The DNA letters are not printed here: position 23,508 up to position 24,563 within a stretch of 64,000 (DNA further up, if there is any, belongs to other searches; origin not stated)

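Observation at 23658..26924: Unusual architecture: T2SSE_N/MshEN-like domain fused to a roughly 900-aa Ala/Glu coiled coil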

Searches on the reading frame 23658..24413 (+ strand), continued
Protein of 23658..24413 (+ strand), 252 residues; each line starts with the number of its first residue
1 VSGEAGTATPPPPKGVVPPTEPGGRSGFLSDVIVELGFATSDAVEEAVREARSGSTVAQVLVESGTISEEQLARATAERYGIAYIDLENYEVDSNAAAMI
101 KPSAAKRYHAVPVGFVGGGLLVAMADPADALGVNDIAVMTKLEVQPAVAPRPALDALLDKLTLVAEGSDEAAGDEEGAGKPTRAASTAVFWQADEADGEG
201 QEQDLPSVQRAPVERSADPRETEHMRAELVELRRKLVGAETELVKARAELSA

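Call 22: find_related_loci(query=A1, collection=genome_contigs, flank=6000)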
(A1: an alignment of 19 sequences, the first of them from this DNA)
Query A1 (252 aa) in genome_contigs; peptide patterns used: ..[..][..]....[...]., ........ (x = any residue, [..] = any of these).
354 stretches matched a pattern; 199 encode a relative of the query (tblastn E <= 1e-3); the best 80 are kept; 80 distinct loci.
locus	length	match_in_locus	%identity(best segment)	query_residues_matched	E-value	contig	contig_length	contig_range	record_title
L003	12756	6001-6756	88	1-252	5e-131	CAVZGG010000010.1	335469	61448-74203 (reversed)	MAG: uncultured Thermoleophilaceae bacterium isolate MFD05567.bin.3.543 genome assembly, contig: contig_31707, whole gen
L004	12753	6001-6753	87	1-252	1e-127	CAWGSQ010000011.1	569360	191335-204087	MAG: uncultured Thermoleophilaceae bacterium isolate MFD04212.bin.2.167 genome assembly, contig: contig_7925, whole geno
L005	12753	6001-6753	87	1-252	2e-127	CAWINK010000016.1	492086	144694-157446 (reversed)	MAG: uncultured Thermoleophilaceae bacterium isolate MFD04935.bin.2.148 genome assembly, contig: contig_5081, whole geno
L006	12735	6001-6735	79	1-252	3e-109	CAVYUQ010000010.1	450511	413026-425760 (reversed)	MAG: uncultured Thermoleophilaceae bacterium isolate MFD09206.bin.3.348 genome assembly, contig: contig_2713, whole geno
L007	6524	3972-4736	79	1-252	2e-108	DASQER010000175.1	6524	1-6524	MAG TPA_asm: Thermoleophilaceae bacterium isolate SMAG_U11759 k141_585146, whole genome shotgun sequence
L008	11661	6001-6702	68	1-252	2e-92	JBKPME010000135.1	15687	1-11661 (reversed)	MAG: Actinomycetota bacterium isolate GS_HAYS_MAG_00074 GS_HAYS_000003842403, whole genome shotgun sequence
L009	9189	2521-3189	66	1-252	1e-91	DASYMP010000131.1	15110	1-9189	MAG TPA_asm: Thermoleophilaceae bacterium isolate SMAG_U4378 k141_3231762, whole genome shotgun sequence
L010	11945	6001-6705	67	12-252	1e-88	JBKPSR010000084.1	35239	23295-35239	MAG: Actinomycetota bacterium isolate GS_EKS_MAG_00017 GS_EKS_000003192421, whole genome shotgun sequence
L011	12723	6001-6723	64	12-240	1e-87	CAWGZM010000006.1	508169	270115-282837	MAG: uncultured Thermoleophilaceae bacterium isolate MFD02360.bin.3.220 genome assembly, contig: contig_22339, whole gen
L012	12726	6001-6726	69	1-252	2e-85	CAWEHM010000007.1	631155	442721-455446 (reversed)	MAG: uncultured Thermoleophilaceae bacterium isolate MFD08821.bin.2.98 genome assembly, contig: contig_10854, whole geno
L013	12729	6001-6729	68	1-252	1e-85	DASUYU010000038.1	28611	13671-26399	MAG TPA_asm: Thermoleophilaceae bacterium isolate SMAG_U1903 k141_811807, whole genome shotgun sequence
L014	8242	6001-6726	67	1-252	2e-85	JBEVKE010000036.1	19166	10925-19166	MAG: Thermoleophilaceae bacterium isolate T4R1BO_autometa_bin_36 T4R1BO_autometa_bin_36_k133_31543804, whole genome shot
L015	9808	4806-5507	68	4-252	9e-85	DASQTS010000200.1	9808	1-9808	MAG TPA_asm: Thermoleophilaceae bacterium isolate SMAG_U10941 k141_910445, whole genome shotgun sequence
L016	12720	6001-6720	68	1-252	8e-84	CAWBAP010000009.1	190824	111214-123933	MAG: uncultured Thermoleophilaceae bacterium isolate MFD09206.bin.2.92 genome assembly, contig: contig_2772, whole genom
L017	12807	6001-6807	58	12-250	9e-83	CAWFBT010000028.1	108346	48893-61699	MAG: uncultured Thermoleophilaceae bacterium isolate MFD02360.bin.1.63 genome assembly, contig: contig_8754, whole genom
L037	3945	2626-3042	75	13-151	3e-61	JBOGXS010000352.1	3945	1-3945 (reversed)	MAG: Thermoleophilaceae bacterium isolate M3-S_metawrap_bin.54 k127_1814203, whole genome shotgun sequence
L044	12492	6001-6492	57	1-163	5e-46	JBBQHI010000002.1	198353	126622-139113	MAG: Solirubrobacterales bacterium isolate Co_metawrap_916 Cmw_916_k141_16046862_length_198353_cov_13.0000, whole genome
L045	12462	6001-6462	54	15-166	2e-45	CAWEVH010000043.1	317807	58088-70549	MAG: uncultured Thermoleophilaceae bacterium isolate MFD05567.bin.2.183 genome assembly, contig: contig_9608, whole geno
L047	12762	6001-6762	41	11-249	2e-43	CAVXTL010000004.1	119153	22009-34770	MAG: uncultured Thermoleophilaceae bacterium isolate MFD04935.bin.3.189 genome assembly, contig: contig_17909, whole gen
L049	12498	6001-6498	50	12-181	6e-43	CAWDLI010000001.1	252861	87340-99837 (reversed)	MAG: uncultured Thermoleophilaceae bacterium isolate MFD04935.bin.2.71 genome assembly, contig: contig_10981, whole geno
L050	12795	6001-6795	43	7-249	9e-43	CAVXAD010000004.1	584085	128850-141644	MAG: uncultured Thermoleophilaceae bacterium isolate MFD05176.bin.2.169 genome assembly, contig: contig_19810, whole gen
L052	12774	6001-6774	42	11-249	2e-42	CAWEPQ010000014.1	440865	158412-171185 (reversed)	MAG: uncultured Thermoleophilaceae bacterium isolate MFD01916.bin.1.150 genome assembly, contig: contig_2631, whole geno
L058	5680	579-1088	50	10-176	2e-40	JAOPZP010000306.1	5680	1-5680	MAG: Conexibacter sp. isolate RYN_258 scaffold_1552499, whole genome shotgun sequence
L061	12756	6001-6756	46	11-249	3e-40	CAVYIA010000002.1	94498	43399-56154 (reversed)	MAG: uncultured Thermoleophilaceae bacterium isolate MFD05176.bin.2.168 genome assembly, contig: contig_114583, whole ge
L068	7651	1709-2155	50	15-161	2e-39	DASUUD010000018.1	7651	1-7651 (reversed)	MAG TPA_asm: Solirubrobacterales bacterium isolate SMAG_U1780 k141_265212, whole genome shotgun sequence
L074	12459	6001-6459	48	11-161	3e-39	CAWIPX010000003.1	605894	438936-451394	MAG: uncultured Thermoleophilia bacterium isolate MFD05454.bin.2.50 genome assembly, contig: contig_14199, whole genome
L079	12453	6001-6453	50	1-149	2e-38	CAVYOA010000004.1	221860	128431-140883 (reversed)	MAG: uncultured Solirubrobacterales bacterium isolate MFD05747.bin.3.302 genome assembly, contig: contig_26247, whole ge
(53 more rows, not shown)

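Call 35: predict_structure(alignment_id=A2)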
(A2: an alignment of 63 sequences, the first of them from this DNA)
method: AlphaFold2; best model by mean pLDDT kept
length: 209 residues; sequences in the alignment: 63
mean_pLDDT: 85.2   pTM: 0.74
mean pLDDT of the five models: 85.2, 85.0, 84.8, 82.8, 82.0
residues with pLDDT >= 90: 140; 70-90: 23; 50-70: 36; < 50: 10
segments of 3 or more residues with pLDDT < 50: 1-3, 199-201
pLDDT, mean of each block of 10 residues (from residue 1): 54 93 93 98 97 93 98 97 97 96 94 95 90 91 97 96 84 55 57 54 58
secondary structure, 60 per line:
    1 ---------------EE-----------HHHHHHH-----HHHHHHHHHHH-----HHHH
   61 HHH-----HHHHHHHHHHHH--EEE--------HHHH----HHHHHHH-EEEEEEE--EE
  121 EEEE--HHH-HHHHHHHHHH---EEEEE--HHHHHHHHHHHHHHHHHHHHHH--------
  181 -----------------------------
elements in order: H29-35 H41-51 H57-63 H69-80 E83-85 H94-97 H102-108 E110-116 E119-124 H131-140 E144-148 H151-172
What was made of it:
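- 23694..23738 (+): Conserved N-terminal extension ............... (residues 13-27), which packs on the head. pLDDT 93 for residues 11-20 (call 35).
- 23739..23894 (+): MshEN_N four-helix bundle. Variant motif I is residues 28-51, the 4-aa spacer is 52-55, variant motif II is 56-79. Helices 29-35, 41-51, 57-63 and 69-80 (call 35).
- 23895..24143 (+): MshEN_C (T2SSE_N / GSPII) alpha/beta subdomain, residues 80-162. Strands and helices 83-148 at pLDDT >90 (call 35).
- On MshEN / GSPII domain family (Pfam PF05157): AF2 pLDDT >90 for residues 11-160 (call 35).
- Checked: AF2 model of residues 1-209: pLDDT 85, and >90 for residues 11-160 (call 35).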

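Call 38: fold_search(model_id=the predicted structure, library=pdb)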
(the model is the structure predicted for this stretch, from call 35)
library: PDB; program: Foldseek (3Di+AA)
matches with E <= 10: 113; with E <= 0.001: 20
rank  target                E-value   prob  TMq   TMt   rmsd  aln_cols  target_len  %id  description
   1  5htl_B                1.8e-10  1.00  0.56  0.81   2.6       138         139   27  Structure of MshE with cdg (released 2016-10-05)
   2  8pdk_A                6.1e-10  1.00  0.54  0.78   2.5       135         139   30  X-ray structure of the Thermus thermophilus PilF-GSPIIB domain in the c-di-GMP bound state (released 2024-06-26)
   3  8pe0_A                1.4e-09  1.00  0.53  0.76   2.6       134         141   30  X-ray structure of the Thermus thermophilus K167L mutant of the PilF-GSPIIB domain in the c-di-GMP bound state (released 2024-06-26)
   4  9gl5_A                1.6e-09  1.00  0.54  0.79   2.5       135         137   30  X-ray structure of the Thermus thermophilus Q190E mutant of the PilF-GSPIIB domain in the c-di-GMP bound state (released 2025-06-25)
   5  6ejf_G                2.2e-09  1.00  0.53  0.72   3.4       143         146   34  Thermus thermophilus PilF ATPase (apoprotein form) (released 2018-08-01)
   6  8pfa_A                2.5e-09  1.00  0.54  0.78   2.6       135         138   30  X-ray structure of the Thermus thermophilus K167R mutant of the PilF-GSPIIB domain in the c-di-GMP bound state (released 2024-06-26)
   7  9glg_A                3.0e-09  1.00  0.54  0.79   2.6       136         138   29  X-ray structure of the Thermus thermophilus Q218E mutant of the PilF-GSPIIB domain in the c-di-GMP bound state (released 2025-06-25)
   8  9glg_B                4.1e-09  1.00  0.54  0.78   2.6       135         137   30  X-ray structure of the Thermus thermophilus Q218E mutant of the PilF-GSPIIB domain in the c-di-GMP bound state (released 2025-06-25)
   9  8pfa_B                4.3e-09  1.00  0.54  0.78   2.6       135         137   30  X-ray structure of the Thermus thermophilus K167R mutant of the PilF-GSPIIB domain in the c-di-GMP bound state (released 2024-06-26)
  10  5htl_A                7.7e-09  1.00  0.55  0.77   3.0       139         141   27  Structure of MshE with cdg (released 2016-10-05)
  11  8pdk_B                9.3e-09  1.00  0.54  0.78   2.6       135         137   30  X-ray structure of the Thermus thermophilus PilF-GSPIIB domain in the c-di-GMP bound state (released 2024-06-26)
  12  9g1w_MODEL_1_A        1.4e-08  1.00  0.46  0.58   4.5       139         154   27  NMR solution structure of the Thermus thermophilus PilF-GSPIIA domain (released 2025-05-21)
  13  8pkz_MODEL_1_A        2.6e-08  1.00  0.54  0.74   3.5       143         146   30  NMR solution structure of PilF-GSPIIB in the c-di-GMP bound state (released 2024-07-10)
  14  7lkm_A                2.6e-08  1.00  0.54  0.72   3.9       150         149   20  The PilB(N-terminal_P70S mutant)-PilZ complex of the Type IV pilus from Xanthomonas citri (released 2021-08-11)
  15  7lko_A                2.6e-08  1.00  0.53  0.72   4.5       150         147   20  The PilB(N-terminal)-PilZ complex of the Type IV pilus from Xanthomonas citri (2.9 A) (released 2021-08-11)
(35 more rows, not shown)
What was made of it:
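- On MshEN / GSPII domain family (Pfam PF05157): Foldseek to 5htl: TMt 0.81, rmsd 2.6 A over 138 columns (call 38).
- Checked: Best Foldseek match is MshE+c-di-GMP 5htl, TMt 0.81, rmsd 2.6 A (call 38).
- The head is 45-50% identical to Thermoleophilia PilB ATPases, against 27-34% to PDB PilB/MshE (calls 22, 38). The full MshEN fold is predicted with high confidence and superposes best on the c-di-GMP-bound forms of MshE and PilF-B (calls 35, 38).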

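Call 53: search_protein_families(library=pfam, proteins=[L045:8146-9465:-, L045:9506-10171:-, L045:10863-11432:-, L045:11429-12403:-, L045:4022-4456:-, L074:7196-7837:+, L074:8283-9251:+, L074:2089-3351:+, L079:2482-3615:-, L068:3345-4757:-], max_evalue=0.001)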
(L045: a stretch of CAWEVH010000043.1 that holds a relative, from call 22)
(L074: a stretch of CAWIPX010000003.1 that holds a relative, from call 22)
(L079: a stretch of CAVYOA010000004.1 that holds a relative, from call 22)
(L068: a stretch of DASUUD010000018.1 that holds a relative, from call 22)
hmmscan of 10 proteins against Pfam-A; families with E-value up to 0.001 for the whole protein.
L045:8146-9465:- (439 aa): 3 families
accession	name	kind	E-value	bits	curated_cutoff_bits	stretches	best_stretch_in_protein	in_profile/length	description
PF04055.27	Radical_SAM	-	4.3e-28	99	29.5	1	146-317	2-164/166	Radical SAM superfamily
PF00919.26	UPF0004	-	6.9e-27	93.8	27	1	4-102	2-98/98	Uncharacterized protein family UPF0004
PF01938.26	TRAM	-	1.2e-08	35.1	21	1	372-431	1-59/61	TRAM domain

L045:9506-10171:- (221 aa): 2 families
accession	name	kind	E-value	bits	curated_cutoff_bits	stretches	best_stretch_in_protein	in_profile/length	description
PF03243.20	MerB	-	1.3e-32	112.9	27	1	95-215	1-123/126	Alkylmercury lyase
PF12324.14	HTH_15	-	2.8e-09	37.4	27.2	1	25-93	6-74/74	Helix-turn-helix domain of alkylmercury lyase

L045:10863-11432:- (189 aa): 1 family
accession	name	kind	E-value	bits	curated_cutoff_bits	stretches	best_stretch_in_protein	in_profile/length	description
PF06475.18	Glycolipid_bind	-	3.6e-42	144.4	25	1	5-174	2-180/180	Putative glycolipid-binding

L045:11429-12403:- (324 aa): 4 families
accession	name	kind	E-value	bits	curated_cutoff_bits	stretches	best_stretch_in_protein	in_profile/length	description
PF01966.28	HD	-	7.3e-20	71.8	22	1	140-231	1-114/116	HD domain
PF08668.18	HDOD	-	4.3e-07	30.1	22.9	1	139-214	94-172/196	HDOD domain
PF13083.13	KH_KhpA-B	-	4.2e-05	23.8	32.1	1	12-44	27-58/73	KhpA/KhpB, KH domain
PF00013.35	KH_1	-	0.00019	21.5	21.5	1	24-64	9-54/66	KH domain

L045:4022-4456:- (144 aa): 0 families

L074:7196-7837:+ (213 aa): 1 family
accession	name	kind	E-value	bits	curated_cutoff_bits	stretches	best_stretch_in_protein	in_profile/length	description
PF00487.30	FA_desaturase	-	3.9e-07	30.6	29.7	1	74-186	6-118/253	Fatty acid desaturase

L074:8283-9251:+ (322 aa): 3 families
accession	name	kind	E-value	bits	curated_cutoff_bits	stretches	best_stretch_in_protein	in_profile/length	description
PF14417.12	MEDS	-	2.7e-23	83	29.8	1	18-161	2-161/161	MEDS: MEthanogen/methylotroph, DcmR Sensory domain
PF13581.12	HATPase_c_2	-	8.1e-18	65.1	27.4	1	201-315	2-125/127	Histidine kinase-like ATPase domain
PF02518.31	HATPase_c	-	4.1e-05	24.4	26.4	1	234-319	9-109/111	Histidine kinase-, DNA gyrase B-, and HSP90-like ATPase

L074:2089-3351:+ (420 aa): 2 families
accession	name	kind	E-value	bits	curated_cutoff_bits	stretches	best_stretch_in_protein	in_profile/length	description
PF01070.24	FMN_dh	-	7.8e-111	370.9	24.9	1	69-366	16-311/350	FMN-dependent dehydrogenase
PF01645.23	Glu_synthase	-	0.00065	19.4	20.4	1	323-359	270-306/369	Conserved region in glutamate synthase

L079:2482-3615:- (377 aa): 2 families
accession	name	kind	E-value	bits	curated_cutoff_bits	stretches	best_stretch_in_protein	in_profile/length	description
PF00753.33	Lactamase_B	-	9.1e-24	84.9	22.7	1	76-289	3-196/196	Metallo-beta-lactamase superfamily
PF12706.13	Lactamase_B_2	-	0.00076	19.6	27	0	91-150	3-63/200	Beta-lactamase superfamily domain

L068:3345-4757:- (470 aa): 2 families
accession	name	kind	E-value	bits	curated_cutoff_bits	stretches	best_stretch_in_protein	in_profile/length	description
PF03007.21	WS_DGAT_cat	-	1.4e-68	232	23.6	1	11-275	1-263/263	Wax ester synthase/diacylglycerol acyltransferase catalytic domain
PF06974.18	WS_DGAT_C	-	1.1e-35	123.2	20.7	1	317-460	2-144/145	WS/DGAT C-terminal domain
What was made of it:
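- No pilus genes flank the non-dcw copies (call 53).
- Tried and rejected: Neighbours of the non-dcw copies (MiaB-like, MerB, HD/KH, desaturase, MEDS kinase, WS/DGAT) share no theme (call 53).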

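Call 58: search_protein_families(library=pfam, proteins=[P0101, P0115, P0117, P0104, P0075, P0046], max_evalue=0.01)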
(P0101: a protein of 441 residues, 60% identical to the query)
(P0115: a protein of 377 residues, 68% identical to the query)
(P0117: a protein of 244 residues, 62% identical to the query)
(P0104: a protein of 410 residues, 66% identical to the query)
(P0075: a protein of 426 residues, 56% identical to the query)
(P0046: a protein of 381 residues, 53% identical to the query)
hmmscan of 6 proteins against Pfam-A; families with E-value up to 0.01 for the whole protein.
P0101 (441 aa): 4 families
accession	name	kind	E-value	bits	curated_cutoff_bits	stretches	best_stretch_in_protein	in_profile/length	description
PF05157.20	MshEN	-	1e-17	64.3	23.1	1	84-165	1-83/90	MshEN domain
PF13870.11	CCDC113_CCDC96_CC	-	0.00033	20.9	31.6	1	224-315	51-139/177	CCDC113/CCDC96, coiled-coil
PF25541.1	TBCA_PH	-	0.0035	17.5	27.8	1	293-352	55-114/139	PH domain-containing proteins, TBCA domain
PF06818.20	Fez1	-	0.0055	17.6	34.4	0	254-414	11-163/199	Fez1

P0115 (377 aa): 2 families
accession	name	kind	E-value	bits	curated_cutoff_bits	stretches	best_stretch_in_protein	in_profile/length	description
PF05157.20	MshEN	-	2.4e-19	69.5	23.1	1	82-163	1-83/90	MshEN domain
PF00261.25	Tropomyosin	-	2.9e-06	27.3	38.6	1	315-374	5-64/242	Tropomyosin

P0117 (244 aa): 5 families
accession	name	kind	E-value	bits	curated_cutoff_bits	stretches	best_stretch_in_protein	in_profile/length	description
PF05157.20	MshEN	-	3e-17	62.8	23.1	1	81-167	1-88/90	MshEN domain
PF17675.6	APG6_N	-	0.0011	19.8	45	1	171-226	44-94/132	Apg6 coiled-coil region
PF24627.1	PUMA_CC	-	0.0017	18.7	30.1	1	179-232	2-55/74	PUMA coiled-coil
PF05859.17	Mis12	-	0.0038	17.4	25.7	1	170-223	111-164/231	Mis12 protein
PF16515.11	HIP1_clath_bdg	-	0.0096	16.7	28.8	0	177-220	51-94/99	Clathrin-binding domain of Huntingtin-interacting protein 1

P0104 (410 aa): 1 family
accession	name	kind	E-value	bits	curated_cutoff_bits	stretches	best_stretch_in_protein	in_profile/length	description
PF05157.20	MshEN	-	1.5e-16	60.6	23.1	1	82-166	1-85/90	MshEN domain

P0075 (426 aa): 4 families
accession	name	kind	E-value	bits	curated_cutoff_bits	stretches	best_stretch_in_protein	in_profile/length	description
PF05157.20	MshEN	-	3.6e-16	59.3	23.1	1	83-165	1-84/90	MshEN domain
PF00261.25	Tropomyosin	-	8.7e-08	32.3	38.6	1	275-403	2-137/242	Tropomyosin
PF11068.13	YlqD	-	0.00064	20.5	27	1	251-319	30-103/131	YlqD protein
PF09787.14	Golgin_A5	-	0.0017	18.4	31.7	1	245-390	38-176/305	Golgin subfamily A member 5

P0046 (381 aa): 3 families
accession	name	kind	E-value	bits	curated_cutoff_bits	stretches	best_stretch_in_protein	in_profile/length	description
PF05157.20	MshEN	-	2e-14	53.8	23.1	1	80-166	1-88/90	MshEN domain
PF05911.16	FPP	-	5.7e-05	22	40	1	230-372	677-819/871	Filament-like plant protein, long coiled-coil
PF15188.11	CCDC-167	-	0.0075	17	27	1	213-263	3-53/84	Coiled-coil domain-containing protein 167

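Call 77: find_homologous_proteins(query=L079:5989-6600:+, max_evalue=1e-10)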
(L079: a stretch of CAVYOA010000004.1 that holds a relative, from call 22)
Query L079:5989-6600:+ (204 aa): 31 proteins with E <= 1e-10 among 1334 candidates.
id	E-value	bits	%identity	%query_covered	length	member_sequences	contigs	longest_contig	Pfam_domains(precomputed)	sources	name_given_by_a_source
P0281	1.1e-46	177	60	76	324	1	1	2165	PF05157.21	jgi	jgi:hypothetical protein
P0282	3.9e-46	175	58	79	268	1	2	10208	PF05157.21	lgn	-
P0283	2.4e-44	170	54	84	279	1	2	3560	PF05157.21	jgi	jgi:hypothetical protein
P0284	2.7e-44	169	53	84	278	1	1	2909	PF05157.21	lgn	-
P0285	6.3e-44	168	53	83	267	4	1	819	PF05157.21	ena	-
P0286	7.0e-44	168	56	76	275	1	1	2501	PF05157.21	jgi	jgi:hypothetical protein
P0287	8.4e-44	168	57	75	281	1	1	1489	PF05157.21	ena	-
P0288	1.4e-43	167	53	84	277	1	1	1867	PF05157.21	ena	-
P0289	4.9e-43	165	54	83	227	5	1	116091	PF05157.21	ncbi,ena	-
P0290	5.2e-43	165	53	83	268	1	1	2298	PF05157.21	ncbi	-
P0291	3.1e-42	163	53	84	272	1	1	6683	PF05157.21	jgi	jgi:hypothetical protein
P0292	3.2e-42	163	53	83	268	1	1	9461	PF05157.21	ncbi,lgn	-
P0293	5.3e-42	162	53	85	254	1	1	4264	PF05157.21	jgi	jgi:type IV pilus assembly protein PilB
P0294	8.0e-42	161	53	83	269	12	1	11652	PF05157.21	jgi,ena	-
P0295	2.0e-41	160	57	73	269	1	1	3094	PF05157.21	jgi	jgi:hypothetical protein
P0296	2.9e-40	156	53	72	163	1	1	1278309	PF05157.21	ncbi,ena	-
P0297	2.2e-39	153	54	75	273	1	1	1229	PF05157.21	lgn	-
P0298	5.9e-39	152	52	81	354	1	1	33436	PF05157.21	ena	-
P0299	5.9e-39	152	52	81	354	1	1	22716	PF05157.21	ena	-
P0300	3.4e-36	143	64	57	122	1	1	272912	PF05157.21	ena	-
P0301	1.1e-35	141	51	74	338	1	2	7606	PF05157.21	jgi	jgi:hypothetical protein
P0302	1.5e-34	138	48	78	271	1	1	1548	PF05157.21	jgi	jgi:hypothetical protein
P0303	1.5e-34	138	72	51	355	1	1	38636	PF05157.21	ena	-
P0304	8.8e-34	135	61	57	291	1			PF05157.21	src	-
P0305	6.3e-33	132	50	74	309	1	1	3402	PF05157.21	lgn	-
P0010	2.2e-32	131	50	75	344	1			PF05157.21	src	-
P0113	8.2e-30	122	44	83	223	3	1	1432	PF05157.21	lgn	-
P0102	1.2e-29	122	53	67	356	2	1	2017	PF05157.21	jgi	jgi:Type II secretion system (T2SS), protein E, N-terminal domain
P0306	2.4e-24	104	45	74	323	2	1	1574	PF05157.21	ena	-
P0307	6.4e-24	103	42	80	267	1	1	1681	PF05157.21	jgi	jgi:hypothetical protein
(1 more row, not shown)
